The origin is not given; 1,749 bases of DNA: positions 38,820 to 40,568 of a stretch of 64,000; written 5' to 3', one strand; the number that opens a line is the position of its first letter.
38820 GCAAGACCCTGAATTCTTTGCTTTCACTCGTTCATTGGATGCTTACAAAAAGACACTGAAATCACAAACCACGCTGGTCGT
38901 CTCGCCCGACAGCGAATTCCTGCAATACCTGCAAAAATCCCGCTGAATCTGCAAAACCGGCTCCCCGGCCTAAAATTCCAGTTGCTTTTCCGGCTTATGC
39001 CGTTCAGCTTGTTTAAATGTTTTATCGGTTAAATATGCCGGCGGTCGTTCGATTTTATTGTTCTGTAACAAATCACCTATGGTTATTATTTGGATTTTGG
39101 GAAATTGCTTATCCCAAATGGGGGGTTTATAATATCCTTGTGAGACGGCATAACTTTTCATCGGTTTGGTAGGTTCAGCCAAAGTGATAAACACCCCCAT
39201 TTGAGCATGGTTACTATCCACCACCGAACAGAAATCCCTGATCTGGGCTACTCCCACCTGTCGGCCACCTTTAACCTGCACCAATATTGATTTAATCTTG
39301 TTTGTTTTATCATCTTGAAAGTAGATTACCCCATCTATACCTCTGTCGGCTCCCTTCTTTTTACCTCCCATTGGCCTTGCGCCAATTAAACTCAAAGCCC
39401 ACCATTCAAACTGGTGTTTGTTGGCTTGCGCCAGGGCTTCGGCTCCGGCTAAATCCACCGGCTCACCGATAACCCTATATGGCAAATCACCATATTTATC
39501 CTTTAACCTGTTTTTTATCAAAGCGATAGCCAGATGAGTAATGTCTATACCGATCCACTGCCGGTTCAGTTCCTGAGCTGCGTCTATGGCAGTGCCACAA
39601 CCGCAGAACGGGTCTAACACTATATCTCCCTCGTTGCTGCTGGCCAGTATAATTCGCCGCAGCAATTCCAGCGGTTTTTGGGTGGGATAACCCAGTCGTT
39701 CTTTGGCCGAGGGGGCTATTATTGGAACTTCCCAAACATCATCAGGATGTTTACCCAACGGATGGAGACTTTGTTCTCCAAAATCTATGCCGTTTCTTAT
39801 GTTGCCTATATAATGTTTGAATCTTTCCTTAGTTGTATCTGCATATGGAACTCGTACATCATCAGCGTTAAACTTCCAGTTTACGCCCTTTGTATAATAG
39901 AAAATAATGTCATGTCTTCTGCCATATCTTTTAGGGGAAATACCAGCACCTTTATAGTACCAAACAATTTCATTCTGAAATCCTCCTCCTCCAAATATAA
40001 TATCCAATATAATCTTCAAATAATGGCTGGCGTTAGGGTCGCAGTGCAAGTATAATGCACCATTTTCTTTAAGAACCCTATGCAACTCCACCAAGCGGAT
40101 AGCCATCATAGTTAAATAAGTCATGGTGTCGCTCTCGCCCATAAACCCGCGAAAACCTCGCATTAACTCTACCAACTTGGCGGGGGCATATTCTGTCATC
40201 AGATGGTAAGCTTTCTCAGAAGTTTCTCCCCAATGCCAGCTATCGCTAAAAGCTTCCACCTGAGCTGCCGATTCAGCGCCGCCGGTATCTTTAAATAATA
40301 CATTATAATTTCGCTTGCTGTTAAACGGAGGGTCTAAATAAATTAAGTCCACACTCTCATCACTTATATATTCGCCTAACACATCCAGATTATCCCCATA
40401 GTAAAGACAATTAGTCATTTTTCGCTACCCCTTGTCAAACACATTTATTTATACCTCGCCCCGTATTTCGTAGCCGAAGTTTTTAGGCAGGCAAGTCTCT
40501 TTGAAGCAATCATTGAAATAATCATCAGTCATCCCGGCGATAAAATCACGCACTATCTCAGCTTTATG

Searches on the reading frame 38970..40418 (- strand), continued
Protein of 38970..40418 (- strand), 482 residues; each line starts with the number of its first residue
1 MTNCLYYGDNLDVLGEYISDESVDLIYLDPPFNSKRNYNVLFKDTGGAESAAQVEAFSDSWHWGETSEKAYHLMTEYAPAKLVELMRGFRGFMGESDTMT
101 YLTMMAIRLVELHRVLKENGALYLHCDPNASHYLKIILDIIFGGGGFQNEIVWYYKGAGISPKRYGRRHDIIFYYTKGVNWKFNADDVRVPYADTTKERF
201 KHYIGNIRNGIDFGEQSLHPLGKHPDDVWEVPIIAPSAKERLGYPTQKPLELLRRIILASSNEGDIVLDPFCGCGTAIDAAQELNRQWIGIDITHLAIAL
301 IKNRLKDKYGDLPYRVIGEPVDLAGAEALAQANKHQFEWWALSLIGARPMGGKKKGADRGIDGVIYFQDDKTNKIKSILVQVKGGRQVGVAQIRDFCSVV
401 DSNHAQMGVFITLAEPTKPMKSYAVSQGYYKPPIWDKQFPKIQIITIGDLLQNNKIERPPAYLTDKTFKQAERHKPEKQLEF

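Call 91: search_protein_families(library=pfam, proteins=[L119:4674-5714:+, L161:5352-5993:+, L120:2327-3943:+, L114:8044-8619:+, L111:3421-4080:-, L146:4401-4757:+], max_evalue=0.001)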
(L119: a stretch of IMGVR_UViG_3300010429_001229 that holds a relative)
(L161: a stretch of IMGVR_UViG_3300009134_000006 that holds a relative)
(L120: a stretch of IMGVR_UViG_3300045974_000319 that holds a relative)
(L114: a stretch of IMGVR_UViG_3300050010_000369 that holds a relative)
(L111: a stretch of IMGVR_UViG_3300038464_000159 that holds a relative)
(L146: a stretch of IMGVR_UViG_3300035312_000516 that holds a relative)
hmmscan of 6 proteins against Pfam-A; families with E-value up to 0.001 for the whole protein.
L119:4674-5714:+ (347 aa): 2 families
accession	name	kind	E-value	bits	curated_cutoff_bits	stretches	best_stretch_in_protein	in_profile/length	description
PF00589.27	Phage_integrase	-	2.1e-29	102.9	27.1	1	180-333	2-170/172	Phage integrase family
PF24624.1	Int_N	-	9.7e-05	23.5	27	1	81-172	21-100/100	Phage integrase, N-terminal domain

L161:5352-5993:+ (214 aa): 5 families
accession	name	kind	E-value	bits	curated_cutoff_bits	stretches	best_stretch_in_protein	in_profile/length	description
PF00717.28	Peptidase_S24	-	1.2e-27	96.3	23.3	1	90-208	1-116/116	Peptidase S24-like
PF01381.28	HTH_3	-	3.4e-12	46.7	23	1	10-64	1-55/55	Helix-turn-helix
PF12844.13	HTH_19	-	1.5e-09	38.1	30.2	1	7-70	1-64/64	Helix-turn-helix domain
PF13560.12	HTH_31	-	1.2e-05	25.9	27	1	6-61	2-58/64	Helix-turn-helix domain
PF13443.12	HTH_26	-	0.00015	22.4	22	1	10-62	2-55/63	Cro/C1-type HTH DNA-binding domain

L120:2327-3943:+ (539 aa): 3 families
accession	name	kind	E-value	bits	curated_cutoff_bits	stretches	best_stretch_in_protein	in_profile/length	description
PF00239.26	Resolvase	-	1.8e-15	57.7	23.3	1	11-151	1-137/145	Resolvase, N terminal domain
PF13408.12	Zn_ribbon_recom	-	6.7e-14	52.5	25.3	1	290-350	1-57/58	Recombinase zinc beta ribbon domain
PF07508.19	Recombinase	-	0.00012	22.7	21.1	1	193-267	1-98/102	Recombinase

L114:8044-8619:+ (192 aa): 0 families

L111:3421-4080:- (220 aa): 1 family
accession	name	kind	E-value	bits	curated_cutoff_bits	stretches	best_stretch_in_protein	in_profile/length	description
PF00959.24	Phage_lysozyme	-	9.3e-10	39.4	22.3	1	85-205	4-113/125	Phage lysozyme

L146:4401-4757:+ (119 aa): 5 families
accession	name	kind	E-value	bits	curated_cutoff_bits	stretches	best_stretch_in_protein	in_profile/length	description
PF01381.28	HTH_3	-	2.7e-09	37.4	23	1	14-64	4-54/55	Helix-turn-helix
PF13560.12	HTH_31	-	4.3e-08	33.8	27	1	14-66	9-62/64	Helix-turn-helix domain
PF13443.12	HTH_26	-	0.00014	22.5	22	1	11-66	2-58/63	Cro/C1-type HTH DNA-binding domain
PF13744.12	HTH_37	-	0.00027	21.1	27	1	8-44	20-56/80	Helix-turn-helix domain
PF07022.19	Phage_CI_repr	-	0.0006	20.5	22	1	11-59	3-51/65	Bacteriophage CI repressor helix-turn-helix domain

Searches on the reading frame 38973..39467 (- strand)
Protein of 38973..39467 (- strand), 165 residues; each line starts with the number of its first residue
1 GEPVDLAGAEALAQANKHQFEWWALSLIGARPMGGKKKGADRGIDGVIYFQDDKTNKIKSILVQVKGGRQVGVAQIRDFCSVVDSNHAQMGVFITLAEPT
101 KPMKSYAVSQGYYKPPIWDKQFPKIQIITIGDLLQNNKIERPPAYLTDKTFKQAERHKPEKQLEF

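Call 70: search_solved_structures(query=A4, max_evalue=10, show_alignments=4)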
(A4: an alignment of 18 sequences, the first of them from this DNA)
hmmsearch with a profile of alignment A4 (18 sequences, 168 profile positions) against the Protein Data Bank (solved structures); distinct sequences matched with E-value up to 10: 1.
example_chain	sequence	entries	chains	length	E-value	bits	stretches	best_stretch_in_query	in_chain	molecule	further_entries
6x5x_A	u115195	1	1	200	0.79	12.6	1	107-139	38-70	Snake venom metalloproteinase BmooMP-I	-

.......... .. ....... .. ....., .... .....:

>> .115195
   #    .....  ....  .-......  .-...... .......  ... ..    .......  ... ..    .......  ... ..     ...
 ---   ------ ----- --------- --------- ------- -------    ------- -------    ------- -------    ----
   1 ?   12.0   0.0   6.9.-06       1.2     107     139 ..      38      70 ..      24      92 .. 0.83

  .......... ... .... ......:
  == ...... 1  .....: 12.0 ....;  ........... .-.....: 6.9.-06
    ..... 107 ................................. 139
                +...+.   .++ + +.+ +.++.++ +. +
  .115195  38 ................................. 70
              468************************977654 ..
